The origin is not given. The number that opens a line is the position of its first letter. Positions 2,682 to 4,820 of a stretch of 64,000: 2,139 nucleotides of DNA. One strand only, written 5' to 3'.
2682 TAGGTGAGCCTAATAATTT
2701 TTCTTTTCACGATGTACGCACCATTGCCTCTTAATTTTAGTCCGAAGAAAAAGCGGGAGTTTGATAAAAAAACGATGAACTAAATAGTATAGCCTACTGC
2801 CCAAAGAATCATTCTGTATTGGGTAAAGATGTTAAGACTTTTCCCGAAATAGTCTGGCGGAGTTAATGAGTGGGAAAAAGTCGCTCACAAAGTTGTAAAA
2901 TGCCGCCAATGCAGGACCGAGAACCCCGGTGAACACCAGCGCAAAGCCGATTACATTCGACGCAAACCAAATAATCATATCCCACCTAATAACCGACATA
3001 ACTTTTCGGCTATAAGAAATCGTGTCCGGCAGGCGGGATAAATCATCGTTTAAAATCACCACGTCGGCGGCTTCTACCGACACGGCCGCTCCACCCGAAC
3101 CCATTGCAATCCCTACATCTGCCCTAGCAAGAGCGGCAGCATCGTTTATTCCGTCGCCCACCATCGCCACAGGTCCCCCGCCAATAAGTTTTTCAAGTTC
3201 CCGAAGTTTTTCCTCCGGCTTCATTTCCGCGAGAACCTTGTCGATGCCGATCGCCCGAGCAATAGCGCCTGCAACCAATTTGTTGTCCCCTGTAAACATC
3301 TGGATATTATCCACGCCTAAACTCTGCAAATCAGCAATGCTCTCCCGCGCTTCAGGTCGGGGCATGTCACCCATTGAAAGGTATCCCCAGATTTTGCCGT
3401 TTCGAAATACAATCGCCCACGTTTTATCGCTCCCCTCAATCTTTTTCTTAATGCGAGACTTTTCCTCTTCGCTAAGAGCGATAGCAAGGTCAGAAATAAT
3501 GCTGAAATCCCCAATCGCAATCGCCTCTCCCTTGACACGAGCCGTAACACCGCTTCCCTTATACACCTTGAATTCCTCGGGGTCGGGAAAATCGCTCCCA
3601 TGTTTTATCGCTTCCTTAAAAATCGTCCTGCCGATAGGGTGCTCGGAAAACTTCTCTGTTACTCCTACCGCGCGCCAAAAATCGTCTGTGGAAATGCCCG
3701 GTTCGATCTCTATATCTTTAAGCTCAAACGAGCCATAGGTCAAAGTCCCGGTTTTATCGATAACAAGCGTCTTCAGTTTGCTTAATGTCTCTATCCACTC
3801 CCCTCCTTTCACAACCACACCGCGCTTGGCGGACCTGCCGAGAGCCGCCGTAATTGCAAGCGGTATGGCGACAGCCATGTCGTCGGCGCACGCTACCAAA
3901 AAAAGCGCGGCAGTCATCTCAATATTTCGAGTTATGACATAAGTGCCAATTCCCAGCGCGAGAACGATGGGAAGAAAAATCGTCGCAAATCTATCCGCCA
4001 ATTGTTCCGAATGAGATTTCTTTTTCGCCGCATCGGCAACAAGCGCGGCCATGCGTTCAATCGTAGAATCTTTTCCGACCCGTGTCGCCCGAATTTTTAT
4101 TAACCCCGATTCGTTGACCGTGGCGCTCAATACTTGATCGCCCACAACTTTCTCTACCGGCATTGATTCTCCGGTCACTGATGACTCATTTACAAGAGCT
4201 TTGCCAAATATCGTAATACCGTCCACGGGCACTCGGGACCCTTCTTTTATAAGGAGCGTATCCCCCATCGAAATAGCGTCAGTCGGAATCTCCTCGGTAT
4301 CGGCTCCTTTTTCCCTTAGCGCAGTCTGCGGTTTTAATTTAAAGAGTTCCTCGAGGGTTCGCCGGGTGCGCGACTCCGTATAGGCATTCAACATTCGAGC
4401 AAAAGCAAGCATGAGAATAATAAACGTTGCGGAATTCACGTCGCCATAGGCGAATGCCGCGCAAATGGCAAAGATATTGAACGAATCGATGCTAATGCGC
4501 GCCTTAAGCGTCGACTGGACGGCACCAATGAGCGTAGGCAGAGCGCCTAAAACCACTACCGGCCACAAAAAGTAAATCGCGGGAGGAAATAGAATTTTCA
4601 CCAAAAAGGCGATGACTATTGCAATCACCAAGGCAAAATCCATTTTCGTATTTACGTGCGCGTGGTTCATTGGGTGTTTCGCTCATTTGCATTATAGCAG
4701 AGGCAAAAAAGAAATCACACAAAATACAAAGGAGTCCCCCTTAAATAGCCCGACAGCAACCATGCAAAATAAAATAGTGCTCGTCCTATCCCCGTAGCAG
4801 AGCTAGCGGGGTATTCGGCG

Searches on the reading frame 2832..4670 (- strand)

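Call 3: search_protein_families(library=pfam, proteins=[window:2832-4670:-], max_evalue=0.01)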
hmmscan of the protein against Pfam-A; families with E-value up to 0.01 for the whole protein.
window:2832-4670:- (612 aa): 3 families
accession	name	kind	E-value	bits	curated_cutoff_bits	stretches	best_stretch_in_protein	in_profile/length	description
PF00122.25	E1-E2_ATPase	-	1.7e-40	138.9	28.1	1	112-283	2-181/181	E1-E2 ATPase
PF00702.32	Hydrolase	-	1.3e-25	91.3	26.4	1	300-518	2-191/191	haloacid dehalogenase-like hydrolase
PF08282.18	Hydrolase_3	-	0.0058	16.8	20.9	0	501-540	206-244/255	haloacid dehalogenase-like hydrolase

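Call 59: search_protein_families(library=ncbifam, proteins=[window:2832-4670:-], max_evalue=0.00001)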
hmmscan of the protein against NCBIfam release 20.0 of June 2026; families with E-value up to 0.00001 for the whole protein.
window:2832-4670:- (612 aa): 18 families
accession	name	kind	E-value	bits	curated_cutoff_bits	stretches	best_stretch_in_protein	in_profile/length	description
TIGR01525.1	ATPase-IB_hvy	subfamily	1.4e-148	496.3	346.25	1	62-607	2-560/560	heavy metal translocating P-type ATPase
TIGR01512.1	ATPase-IB2_Cd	subfamily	2.2e-127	425.8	313.5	2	62-387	2-302/494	cadmium family heavy metal-translocating P-type ATPase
TIGR01511.1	ATPase-IB1_Cu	subfamily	1.5e-105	354.2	397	1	63-607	22-541/542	copper-translocating P-type ATPase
NF008262.1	PRK11033.1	equivalog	3.7e-95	319.9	1005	1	12-585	127-705/731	zinc/cadmium/mercury/lead-transporting ATPase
NF007952.0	PRK10671.1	equivalog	9.3e-87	292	1316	1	68-593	282-809/838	copper-exporting P-type ATPase CopA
NF033775.1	P_type_ZntA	exception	1.5e-85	288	1240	1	64-609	186-730/732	Zn(II)/Cd(II)/Pb(II) translocating P-type ATPase ZntA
TIGR01494.1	ATPase_P-type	subfamily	2.3e-66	224.2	62.3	1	83-582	1-463/478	HAD-IC family P-type ATPase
TIGR01497.1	kdpB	equivalog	3.2e-53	180.8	527.9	1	81-557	70-566/675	potassium-transporting ATPase subunit KdpB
NF010609.0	PRK14010.1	equivalog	3.4e-43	147.8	1323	1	78-558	65-562/673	K(+)-transporting ATPase subunit B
TIGR01647.1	ATPase-IIIA_H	equivalog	9e-40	136.6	615.5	2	81-483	58-488/755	plasma-membrane proton-efflux P-type ATPase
TIGR01517.1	ATPase-IIB_Ca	equivalog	2.2e-35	122.1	507.05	2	478-583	606-711/882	calcium-translocating P-type ATPase, PMCA-type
TIGR01524.1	ATPase-IIIB_Mg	equivalog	1.5e-30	105.8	610.75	2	71-318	81-355/867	magnesium-translocating P-type ATPase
TIGR01522.1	ATPase-IIA2_Ca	equivalog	8.3e-29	99.9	798.3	2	479-562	567-651/854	calcium-transporting P-type ATPase, PMR1-type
TIGR01116.1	ATPase-IIA1_Ca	equivalog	1.9e-27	95.7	703.4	2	426-580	456-624/799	calcium-translocating P-type ATPase, SERCA-type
TIGR01106.1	ATPase-IIC_X-K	subfamily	1.9e-27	95.6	946.1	2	87-317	113-362/997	Na,H/K antiporter P-type ATPase subunit alpha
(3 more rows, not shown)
